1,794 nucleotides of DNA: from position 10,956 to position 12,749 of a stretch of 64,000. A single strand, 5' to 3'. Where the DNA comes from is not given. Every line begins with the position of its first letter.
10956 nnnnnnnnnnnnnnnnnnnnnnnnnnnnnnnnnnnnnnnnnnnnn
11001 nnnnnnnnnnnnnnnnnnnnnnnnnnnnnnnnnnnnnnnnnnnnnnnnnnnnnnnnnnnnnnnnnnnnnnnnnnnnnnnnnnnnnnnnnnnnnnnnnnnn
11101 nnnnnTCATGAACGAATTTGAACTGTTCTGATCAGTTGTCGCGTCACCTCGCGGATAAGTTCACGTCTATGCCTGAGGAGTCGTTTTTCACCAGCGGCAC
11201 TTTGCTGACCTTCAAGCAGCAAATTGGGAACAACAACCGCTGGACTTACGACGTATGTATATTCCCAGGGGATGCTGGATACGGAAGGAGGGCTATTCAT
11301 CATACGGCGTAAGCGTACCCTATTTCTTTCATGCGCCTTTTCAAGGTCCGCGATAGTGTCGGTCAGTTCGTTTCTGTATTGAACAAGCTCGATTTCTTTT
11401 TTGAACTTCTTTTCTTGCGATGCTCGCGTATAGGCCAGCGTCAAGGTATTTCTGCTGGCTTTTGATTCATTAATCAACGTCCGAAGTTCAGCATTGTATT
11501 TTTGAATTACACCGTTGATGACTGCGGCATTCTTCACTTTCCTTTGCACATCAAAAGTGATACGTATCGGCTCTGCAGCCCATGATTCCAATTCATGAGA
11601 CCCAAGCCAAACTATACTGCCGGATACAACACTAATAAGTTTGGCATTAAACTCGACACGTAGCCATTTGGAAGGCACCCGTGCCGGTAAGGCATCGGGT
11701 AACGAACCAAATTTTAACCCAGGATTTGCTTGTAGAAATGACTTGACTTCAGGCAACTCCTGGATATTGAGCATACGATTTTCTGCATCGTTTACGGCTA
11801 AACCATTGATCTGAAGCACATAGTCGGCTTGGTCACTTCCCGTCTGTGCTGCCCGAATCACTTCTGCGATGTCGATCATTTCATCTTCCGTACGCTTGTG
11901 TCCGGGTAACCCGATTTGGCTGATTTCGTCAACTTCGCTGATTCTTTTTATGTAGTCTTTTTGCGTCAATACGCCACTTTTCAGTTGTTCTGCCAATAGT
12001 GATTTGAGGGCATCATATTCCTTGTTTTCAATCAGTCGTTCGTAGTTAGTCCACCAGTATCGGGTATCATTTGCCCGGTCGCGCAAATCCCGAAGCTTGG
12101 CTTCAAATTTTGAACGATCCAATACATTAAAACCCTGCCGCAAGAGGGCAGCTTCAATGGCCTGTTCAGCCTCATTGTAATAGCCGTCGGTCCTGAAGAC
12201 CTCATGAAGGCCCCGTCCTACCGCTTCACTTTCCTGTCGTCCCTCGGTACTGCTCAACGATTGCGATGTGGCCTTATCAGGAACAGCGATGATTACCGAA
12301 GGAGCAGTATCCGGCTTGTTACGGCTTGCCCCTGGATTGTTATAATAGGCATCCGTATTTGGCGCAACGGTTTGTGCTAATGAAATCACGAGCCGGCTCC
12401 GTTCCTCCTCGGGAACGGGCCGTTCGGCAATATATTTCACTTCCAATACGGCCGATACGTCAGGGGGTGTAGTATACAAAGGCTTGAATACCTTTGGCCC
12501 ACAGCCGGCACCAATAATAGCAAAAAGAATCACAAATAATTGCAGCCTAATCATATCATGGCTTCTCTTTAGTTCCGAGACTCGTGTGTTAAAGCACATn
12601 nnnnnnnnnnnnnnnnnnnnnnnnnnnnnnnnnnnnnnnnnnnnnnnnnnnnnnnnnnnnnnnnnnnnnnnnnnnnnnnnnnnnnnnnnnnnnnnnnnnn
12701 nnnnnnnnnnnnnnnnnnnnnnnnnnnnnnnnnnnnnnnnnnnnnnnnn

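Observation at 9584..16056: ECF sigma factor plus TPR-containing Ser/Thr kinase module divergent from a lipoprotein and dockerin-like secreted-protein operon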

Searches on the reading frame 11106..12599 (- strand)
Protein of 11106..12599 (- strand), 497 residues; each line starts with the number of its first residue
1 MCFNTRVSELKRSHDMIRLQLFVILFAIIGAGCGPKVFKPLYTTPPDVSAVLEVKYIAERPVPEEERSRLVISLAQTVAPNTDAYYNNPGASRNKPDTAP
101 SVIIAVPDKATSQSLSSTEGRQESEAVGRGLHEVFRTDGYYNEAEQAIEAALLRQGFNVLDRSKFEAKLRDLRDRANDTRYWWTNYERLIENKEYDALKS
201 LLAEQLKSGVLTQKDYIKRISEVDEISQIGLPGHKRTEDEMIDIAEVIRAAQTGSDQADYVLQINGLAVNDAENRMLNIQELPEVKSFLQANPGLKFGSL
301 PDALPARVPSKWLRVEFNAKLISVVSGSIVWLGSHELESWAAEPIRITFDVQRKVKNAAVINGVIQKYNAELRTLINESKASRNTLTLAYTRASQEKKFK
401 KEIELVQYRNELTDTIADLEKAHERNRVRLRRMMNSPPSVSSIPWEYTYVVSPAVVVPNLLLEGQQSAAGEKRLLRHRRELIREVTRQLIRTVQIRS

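Call 3: search_protein_families(library=pfam, proteins=[window:11106-12599:-], max_evalue=0.1)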
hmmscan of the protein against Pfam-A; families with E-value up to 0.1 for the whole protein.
window:11106-12599:- (497 aa): 0 families

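Call 4: search_protein_families(library=ncbifam, proteins=[window:11106-12599:-], max_evalue=0.1)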
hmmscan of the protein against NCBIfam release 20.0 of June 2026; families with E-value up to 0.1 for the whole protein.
window:11106-12599:- (497 aa): 0 families

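Call 12: find_homologous_proteins(query=window:11106-12554:-)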
Query window:11106-12554:- (482 aa): 82 proteins with E <= 0.001 among 8000 candidates.
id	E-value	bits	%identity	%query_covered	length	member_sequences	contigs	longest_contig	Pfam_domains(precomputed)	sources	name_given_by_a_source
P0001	0.0e+0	1054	100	100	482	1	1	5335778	-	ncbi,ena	-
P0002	1.8e-176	605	59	99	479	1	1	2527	-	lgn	-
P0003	2.1e-164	566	56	99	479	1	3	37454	-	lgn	-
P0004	5.0e-163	561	55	99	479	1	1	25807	-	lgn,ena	-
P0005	2.9e-155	535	53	98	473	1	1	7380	-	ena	-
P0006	1.0e-149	517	51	98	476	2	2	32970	-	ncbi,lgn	-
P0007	1.9e-145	503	51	98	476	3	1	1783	-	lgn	-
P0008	1.1e-141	491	51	99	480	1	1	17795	-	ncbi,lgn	-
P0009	7.7e-139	481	48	99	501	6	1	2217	-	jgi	jgi:hypothetical protein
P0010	2.5e-137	476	48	99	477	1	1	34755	-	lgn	-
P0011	9.4e-136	471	49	98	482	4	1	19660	-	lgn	-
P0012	4.1e-135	469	47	99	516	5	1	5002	-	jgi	-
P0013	1.3e-132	461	46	99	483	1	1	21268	-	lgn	-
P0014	3.2e-130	453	48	99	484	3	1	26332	-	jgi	jgi:hypothetical protein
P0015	3.3e-130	453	47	99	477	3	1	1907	-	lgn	-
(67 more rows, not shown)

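Call 15: find_encoding_contigs(protein=P0001, flank=10000, max_places=2)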
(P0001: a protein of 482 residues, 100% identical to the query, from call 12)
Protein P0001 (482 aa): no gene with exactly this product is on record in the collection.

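Call 16: find_related_loci(query=A1, collection=genome_contigs, flank=10000)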
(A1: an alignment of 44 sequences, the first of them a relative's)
Query A1 (482 aa) in genome_contigs; peptide patterns used: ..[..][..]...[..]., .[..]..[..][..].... (x = any residue, [..] = any of these).
145 stretches matched a pattern; 39 encode a relative of the query (tblastn E <= 1e-3); 38 distinct loci.
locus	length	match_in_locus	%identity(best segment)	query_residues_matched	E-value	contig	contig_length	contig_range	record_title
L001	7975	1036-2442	49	11-480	3e-144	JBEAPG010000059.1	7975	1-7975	MAG: Bacteroidota bacterium isolate muddycreek_2019_sw_WHONDRS-S19S_0082_A_bin.27 scaffold_0002429, whole genome shotgun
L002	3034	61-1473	48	4-480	1e-143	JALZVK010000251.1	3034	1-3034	MAG: Saprospiraceae bacterium isolate g2_MAG_00029 g2_MAG_00029_000000000251, whole genome shotgun sequence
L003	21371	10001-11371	43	6-480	8e-118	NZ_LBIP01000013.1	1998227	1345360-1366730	Mangrovimonas xylaniphaga strain ST2L12 contig13, whole genome shotgun sequence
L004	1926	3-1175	50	87-480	2e-124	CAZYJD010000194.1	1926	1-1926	MAG TPA_asm: uncultured Chitinophagaceae bacterium isolate binchicken_co176_39 genome assembly, contig: NODE_96623_lengt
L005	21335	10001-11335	43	19-480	4e-114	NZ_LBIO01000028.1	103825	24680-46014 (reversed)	Mangrovimonas sp. TPBH4 contig28, whole genome shotgun sequence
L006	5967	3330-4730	42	7-480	6e-109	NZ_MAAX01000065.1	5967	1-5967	Nonlabens dokdonensis isolate 35_9_T64 BD02T64_scaffold_7361, whole genome shotgun sequence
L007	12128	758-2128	42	17-480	8e-109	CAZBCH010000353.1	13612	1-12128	MAG TPA_asm: uncultured Flavobacteriaceae bacterium isolate SRP182702_co1_55 genome assembly, contig: k141_1578120, whol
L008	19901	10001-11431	40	14-480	5e-102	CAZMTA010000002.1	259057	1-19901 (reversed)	MAG TPA_asm: uncultured Gemmatimonadaceae bacterium isolate SRP321284_co1_162 genome assembly, contig: NODE_31_length_25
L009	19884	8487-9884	51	7-479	3e-158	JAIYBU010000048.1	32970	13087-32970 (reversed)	MAG: Cytophagaceae bacterium isolate E1_MAG_00056 pond_E1_MAG_00056_000000000207, whole genome shotgun sequence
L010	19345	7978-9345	39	16-480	3e-106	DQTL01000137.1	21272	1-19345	MAG TPA_asm: Lutibacter sp. isolate SZUA-1414 k95_243397, whole genome shotgun sequence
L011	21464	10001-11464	40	6-480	9e-102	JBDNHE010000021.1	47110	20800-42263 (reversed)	MAG: Gemmatimonadota bacterium isolate concoct.244_sub.ELB k141_73848, whole genome shotgun sequence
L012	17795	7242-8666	51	6-480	5e-151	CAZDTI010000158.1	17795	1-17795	MAG TPA_asm: uncultured Saprospiraceae bacterium isolate SRP065251_co2_95 genome assembly, contig: NODE_1977_length_1779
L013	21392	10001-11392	34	2-478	3e-78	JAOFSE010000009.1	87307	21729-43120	Sulfurimonas sp. isolate AH-709-D16 AH-709-D16_NODE_9, whole genome shotgun sequence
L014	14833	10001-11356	34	13-480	6e-61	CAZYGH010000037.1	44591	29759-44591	MAG TPA_asm: uncultured Verrucomicrobiota bacterium isolate binchicken_co309_146 genome assembly, contig: NODE_448_lengt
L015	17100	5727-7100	31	7-480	3e-54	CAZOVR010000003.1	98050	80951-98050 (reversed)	MAG TPA_asm: uncultured Pirellulales bacterium isolate SRP214966_co5_136 genome assembly, contig: NODE_47_length_98050_c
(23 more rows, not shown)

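Call 19: find_encoding_contigs(protein=P0003, flank=10000, max_places=3)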
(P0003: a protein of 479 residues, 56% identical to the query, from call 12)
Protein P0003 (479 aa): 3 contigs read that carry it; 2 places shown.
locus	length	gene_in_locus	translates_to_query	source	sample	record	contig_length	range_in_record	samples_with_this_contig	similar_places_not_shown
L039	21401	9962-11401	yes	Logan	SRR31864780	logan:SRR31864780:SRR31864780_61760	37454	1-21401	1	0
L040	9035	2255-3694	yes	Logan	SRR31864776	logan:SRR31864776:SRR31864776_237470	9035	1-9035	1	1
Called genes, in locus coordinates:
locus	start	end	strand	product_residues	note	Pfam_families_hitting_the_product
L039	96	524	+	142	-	-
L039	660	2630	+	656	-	-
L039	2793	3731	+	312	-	-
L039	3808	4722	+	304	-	PF00691:OmpA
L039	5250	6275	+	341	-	-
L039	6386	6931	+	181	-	PF07638:Sigma70_ECF (weak), PF04542:Sigma70_r2, PF08281:Sigma70_r4_2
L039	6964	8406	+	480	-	PF13568:OMP_b-brl_2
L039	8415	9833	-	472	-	PF01425:Amidase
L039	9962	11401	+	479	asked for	-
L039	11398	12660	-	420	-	-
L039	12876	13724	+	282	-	PF00106:adh_short, PF08659:KR, PF13561:adh_short_C2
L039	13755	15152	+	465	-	PF00171:Aldedh, PF05893:LuxC (faint)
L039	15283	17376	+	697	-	PF13623:SurA_N_2, PF13624:SurA_N_3, PF13145:Rotamase_2 (faint), PF13616:Rotamase_3, PF00639:Rotamase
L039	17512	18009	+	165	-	PF10652:DUF2480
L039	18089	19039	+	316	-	PF01464:SLT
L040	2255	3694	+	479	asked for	-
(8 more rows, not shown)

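Call 20: find_encoding_contigs(protein=P0004, flank=10000, max_places=2)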
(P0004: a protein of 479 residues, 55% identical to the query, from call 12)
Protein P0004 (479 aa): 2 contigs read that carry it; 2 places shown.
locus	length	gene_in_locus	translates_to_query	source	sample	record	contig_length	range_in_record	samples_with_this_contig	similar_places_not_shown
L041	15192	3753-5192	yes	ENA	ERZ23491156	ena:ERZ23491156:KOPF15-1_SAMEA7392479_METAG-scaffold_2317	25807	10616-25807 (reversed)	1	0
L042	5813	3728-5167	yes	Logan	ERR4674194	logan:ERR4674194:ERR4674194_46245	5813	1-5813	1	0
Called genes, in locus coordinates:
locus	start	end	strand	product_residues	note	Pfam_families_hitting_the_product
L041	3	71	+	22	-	?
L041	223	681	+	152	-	PF04542:Sigma70_r2, PF07638:Sigma70_ECF (weak), PF08281:Sigma70_r4_2, PF04545:Sigma70_r4 (weak)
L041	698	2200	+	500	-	PF13568:OMP_b-brl_2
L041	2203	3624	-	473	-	PF01425:Amidase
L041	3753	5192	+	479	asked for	-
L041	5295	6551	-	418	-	-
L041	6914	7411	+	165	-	-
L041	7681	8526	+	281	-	PF00106:adh_short, PF08659:KR, PF13561:adh_short_C2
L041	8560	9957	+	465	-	PF00171:Aldedh, PF05893:LuxC (weak)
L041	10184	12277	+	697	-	PF13623:SurA_N_2, PF13624:SurA_N_3, PF13616:Rotamase_3, PF00639:Rotamase, PF13145:Rotamase_2 (weak)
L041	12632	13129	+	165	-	PF10652:DUF2480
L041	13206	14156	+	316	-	PF01464:SLT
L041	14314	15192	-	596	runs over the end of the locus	PF00041:fn3 (faint), PF13585:CHU_C (weak)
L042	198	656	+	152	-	PF04542:Sigma70_r2, PF07638:Sigma70_ECF (weak), PF08281:Sigma70_r4_2, PF04545:Sigma70_r4 (weak)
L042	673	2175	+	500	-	PF13568:OMP_b-brl_2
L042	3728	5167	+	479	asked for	-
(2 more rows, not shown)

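Call 22: list_cluster_members(proteins=[P0001, P0083, P0084, P0085, P0086])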
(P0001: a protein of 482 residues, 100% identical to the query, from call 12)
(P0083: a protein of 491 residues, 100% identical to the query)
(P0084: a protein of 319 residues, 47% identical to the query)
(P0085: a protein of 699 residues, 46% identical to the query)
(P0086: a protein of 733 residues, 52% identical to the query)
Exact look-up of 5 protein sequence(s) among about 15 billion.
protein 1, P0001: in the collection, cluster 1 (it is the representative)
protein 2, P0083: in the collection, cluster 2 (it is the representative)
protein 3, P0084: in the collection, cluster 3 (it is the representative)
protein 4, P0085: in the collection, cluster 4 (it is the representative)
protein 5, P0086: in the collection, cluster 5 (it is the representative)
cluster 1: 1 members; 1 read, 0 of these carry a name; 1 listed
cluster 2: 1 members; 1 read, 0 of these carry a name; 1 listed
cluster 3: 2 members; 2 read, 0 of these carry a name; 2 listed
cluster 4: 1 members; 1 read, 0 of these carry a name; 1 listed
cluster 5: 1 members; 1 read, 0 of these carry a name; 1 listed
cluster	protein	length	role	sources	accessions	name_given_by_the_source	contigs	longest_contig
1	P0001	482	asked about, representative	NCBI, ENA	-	-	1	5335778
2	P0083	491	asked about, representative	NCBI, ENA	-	-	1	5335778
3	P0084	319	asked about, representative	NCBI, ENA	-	-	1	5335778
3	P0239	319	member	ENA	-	-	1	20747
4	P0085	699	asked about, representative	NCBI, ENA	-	-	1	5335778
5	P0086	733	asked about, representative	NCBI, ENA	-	-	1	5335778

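Call 43: predict_structure(alignment_id=A1)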
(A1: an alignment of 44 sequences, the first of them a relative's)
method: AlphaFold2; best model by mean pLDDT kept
length: 482 residues; sequences in the alignment: 44
mean_pLDDT: 84.3   pTM: 0.65
mean pLDDT of the five models: 84.3, 83.2, 82.1, 81.7, 80.1
residues with pLDDT >= 90: 274; 70-90: 126; 50-70: 43; < 50: 39
segments of 3 or more residues with pLDDT < 50: 96-122, 216-223
pLDDT, mean of each block of 10 residues (from residue 1): 61 59 91 94 94 95 89 87 89 54 43 42 65 94 88 77 61 74 87 88 80 51 55 82 91 83 95 96 97 91 93 93 92 97 95 97 96 96 92 95 96 96 91 96 89 91 93 94 83
secondary structure, 60 per line:
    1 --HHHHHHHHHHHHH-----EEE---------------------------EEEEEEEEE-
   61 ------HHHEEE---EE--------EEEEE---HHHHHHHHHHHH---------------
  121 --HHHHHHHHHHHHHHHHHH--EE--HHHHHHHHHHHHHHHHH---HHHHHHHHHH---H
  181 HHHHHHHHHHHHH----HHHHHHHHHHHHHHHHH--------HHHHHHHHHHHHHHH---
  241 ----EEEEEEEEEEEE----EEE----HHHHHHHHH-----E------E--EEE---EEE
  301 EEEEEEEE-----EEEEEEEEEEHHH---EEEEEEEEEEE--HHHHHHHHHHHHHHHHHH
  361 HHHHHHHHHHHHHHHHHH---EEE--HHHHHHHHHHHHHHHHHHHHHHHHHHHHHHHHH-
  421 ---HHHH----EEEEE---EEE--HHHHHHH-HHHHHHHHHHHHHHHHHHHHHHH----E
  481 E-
elements in order: H3-15 E21-23 E51-59 E70-72 E86-90 H94-105 H123-140 H147-163 H167-176 H180-193 H198-214 H223-237 E245-256 E261-263 H268-276 E292-294 E298-308 E314-323 E330-340 H343-378 E382-384 H387-419 H424-427 E432-436 E440-442 H445-451 H453-475

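Call 70: find_encoding_contigs(protein=P0239, flank=10000, max_places=2)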
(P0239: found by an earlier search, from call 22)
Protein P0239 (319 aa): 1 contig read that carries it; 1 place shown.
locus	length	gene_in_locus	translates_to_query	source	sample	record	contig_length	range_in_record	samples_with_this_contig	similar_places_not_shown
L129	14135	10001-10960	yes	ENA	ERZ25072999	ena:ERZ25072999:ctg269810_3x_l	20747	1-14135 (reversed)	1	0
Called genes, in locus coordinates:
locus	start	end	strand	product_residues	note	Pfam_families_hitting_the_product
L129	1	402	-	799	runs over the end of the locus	PF07517:SecA_DEAD, PF00270:DEAD (faint), PF01043:SecA_PP_bind, PF21090:P-loop_SecA, PF07516:SecA_SW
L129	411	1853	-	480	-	PF00884:Sulfatase, PF01663:Phosphodiest (faint), PF16347:SGSH_C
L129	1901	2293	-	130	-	-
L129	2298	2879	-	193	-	PF04205:FMN_bind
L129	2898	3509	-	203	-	PF27139:Aq_1264_TM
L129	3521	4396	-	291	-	-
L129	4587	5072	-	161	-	PF06491:Disulph_isomer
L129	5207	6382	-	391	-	PF07690:MFS_1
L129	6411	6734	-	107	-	PF12732:YtxH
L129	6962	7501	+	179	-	PF00877:NLPC_P60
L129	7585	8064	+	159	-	PF03449:GreA_GreB_N, PF01272:GreA_GreB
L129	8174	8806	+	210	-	PF00912:Transgly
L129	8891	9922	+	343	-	PF00155:Aminotran_1_2 (weak), PF01212:Beta_elim_lyase, PF01041:DegT_DnrJ_EryC1 (faint)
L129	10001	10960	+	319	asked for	-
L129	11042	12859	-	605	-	-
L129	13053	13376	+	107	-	PF07638:Sigma70_ECF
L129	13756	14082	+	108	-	PF00069:Pkinase, PF07714:PK_Tyr_Ser-Thr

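Call 78: search_protein_families(library=pfam, proteins=[L129:11042-12859:-], max_evalue=0.001)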
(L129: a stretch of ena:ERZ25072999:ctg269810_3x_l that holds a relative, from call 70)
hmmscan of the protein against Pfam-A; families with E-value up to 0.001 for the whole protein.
L129:11042-12859:- (605 aa): 1 family
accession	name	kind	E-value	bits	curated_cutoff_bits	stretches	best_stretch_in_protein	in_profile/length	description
PF11962.13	Peptidase_G2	-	4.4e-05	23.4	25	0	433-494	39-99/228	Peptidase_G2, IMC autoproteolytic cleavage domain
